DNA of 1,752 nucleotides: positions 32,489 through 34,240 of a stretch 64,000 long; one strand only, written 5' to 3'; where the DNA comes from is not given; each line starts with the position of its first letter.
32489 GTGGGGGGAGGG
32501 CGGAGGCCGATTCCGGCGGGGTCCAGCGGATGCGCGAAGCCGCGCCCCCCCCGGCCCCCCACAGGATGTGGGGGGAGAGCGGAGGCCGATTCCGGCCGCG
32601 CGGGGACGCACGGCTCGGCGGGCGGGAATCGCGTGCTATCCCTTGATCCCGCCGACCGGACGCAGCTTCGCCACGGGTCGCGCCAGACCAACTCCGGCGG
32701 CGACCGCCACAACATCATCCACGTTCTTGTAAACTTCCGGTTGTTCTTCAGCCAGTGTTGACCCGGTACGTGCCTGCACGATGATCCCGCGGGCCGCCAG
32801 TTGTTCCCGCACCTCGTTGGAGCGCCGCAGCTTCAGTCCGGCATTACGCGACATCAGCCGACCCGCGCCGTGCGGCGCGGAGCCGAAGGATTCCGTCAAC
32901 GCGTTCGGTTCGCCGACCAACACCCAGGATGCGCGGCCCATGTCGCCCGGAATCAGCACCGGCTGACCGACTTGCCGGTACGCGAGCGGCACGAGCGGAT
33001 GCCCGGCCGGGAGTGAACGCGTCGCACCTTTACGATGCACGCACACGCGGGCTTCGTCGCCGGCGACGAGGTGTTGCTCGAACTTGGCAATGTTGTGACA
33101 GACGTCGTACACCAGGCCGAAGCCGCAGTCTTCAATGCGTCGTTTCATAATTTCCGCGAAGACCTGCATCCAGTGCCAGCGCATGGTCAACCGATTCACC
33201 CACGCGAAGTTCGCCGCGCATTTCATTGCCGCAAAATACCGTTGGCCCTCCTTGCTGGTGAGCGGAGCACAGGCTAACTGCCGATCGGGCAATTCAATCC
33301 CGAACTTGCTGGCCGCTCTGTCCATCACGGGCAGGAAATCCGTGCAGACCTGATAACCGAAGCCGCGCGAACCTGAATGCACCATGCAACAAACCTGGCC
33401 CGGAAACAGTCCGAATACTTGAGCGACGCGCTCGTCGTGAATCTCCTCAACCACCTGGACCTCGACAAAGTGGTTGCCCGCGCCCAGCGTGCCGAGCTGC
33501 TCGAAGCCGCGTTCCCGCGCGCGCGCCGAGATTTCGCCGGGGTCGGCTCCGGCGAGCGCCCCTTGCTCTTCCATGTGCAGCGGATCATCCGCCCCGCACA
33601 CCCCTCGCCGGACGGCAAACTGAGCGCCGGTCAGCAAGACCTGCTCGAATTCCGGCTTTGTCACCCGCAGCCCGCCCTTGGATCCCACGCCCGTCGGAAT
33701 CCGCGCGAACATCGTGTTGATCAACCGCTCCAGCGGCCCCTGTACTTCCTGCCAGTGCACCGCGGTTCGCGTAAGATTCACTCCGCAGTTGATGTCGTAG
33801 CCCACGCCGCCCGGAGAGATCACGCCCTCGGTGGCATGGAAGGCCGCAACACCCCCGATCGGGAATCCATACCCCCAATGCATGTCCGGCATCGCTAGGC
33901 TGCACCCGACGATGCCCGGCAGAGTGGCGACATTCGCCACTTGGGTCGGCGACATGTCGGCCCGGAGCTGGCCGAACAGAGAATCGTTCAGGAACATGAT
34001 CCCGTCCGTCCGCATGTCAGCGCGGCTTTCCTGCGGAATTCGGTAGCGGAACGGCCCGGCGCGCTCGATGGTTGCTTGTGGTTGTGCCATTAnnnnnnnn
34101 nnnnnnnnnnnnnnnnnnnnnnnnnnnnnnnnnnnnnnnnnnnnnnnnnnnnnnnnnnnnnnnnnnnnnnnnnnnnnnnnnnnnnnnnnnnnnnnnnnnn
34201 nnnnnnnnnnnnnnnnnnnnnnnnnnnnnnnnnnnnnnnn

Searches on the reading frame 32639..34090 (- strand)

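Call 41: search_protein_families(library=pfam, proteins=[window:32639-34090:-], max_evalue=0.01)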
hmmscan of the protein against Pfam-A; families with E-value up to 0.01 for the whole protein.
window:32639-34090:- (484 aa): 1 family
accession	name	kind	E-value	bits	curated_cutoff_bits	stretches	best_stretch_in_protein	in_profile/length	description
PF01139.22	RtcB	-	8.4e-162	539.7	27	1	50-484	1-426/426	tRNA-splicing ligase RtcB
